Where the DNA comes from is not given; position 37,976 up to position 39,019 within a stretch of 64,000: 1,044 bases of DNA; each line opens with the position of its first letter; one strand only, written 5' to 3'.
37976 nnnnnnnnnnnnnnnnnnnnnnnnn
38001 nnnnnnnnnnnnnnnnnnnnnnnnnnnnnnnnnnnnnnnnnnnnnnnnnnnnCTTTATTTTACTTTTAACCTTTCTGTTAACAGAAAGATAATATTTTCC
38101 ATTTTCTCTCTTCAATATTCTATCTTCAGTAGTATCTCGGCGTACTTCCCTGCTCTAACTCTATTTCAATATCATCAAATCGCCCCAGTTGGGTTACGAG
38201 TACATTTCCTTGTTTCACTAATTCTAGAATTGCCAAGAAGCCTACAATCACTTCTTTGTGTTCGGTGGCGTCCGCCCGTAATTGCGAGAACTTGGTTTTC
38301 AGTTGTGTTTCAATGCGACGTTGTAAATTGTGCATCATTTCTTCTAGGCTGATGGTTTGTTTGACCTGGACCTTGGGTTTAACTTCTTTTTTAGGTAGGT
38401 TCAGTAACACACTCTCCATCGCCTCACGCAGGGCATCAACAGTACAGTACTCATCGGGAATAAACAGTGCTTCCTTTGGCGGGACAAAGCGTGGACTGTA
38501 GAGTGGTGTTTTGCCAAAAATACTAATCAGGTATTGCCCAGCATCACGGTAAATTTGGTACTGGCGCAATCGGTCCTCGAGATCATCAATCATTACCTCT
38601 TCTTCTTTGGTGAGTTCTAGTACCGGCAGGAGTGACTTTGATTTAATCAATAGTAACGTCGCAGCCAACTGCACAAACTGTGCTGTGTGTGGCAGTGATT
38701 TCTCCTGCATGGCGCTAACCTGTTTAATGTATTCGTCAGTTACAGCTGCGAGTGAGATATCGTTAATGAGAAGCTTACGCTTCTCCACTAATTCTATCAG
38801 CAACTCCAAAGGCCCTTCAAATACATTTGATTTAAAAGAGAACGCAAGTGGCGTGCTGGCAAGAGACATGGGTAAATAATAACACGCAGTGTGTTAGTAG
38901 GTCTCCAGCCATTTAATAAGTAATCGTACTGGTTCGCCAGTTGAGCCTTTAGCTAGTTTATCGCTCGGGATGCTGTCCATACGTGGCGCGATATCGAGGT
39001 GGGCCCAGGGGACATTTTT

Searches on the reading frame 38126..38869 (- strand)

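Call 11: search_protein_families(library=pfam, proteins=[window:38126-38869:-], max_evalue=0.001)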
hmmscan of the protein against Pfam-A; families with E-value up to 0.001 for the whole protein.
window:38126-38869:- (247 aa): 1 family
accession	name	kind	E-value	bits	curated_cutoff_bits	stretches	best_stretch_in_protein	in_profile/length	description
PF02616.19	SMC_ScpA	-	6.1e-20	72.6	24.6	1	27-237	1-230/232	Segregation and condensation protein ScpA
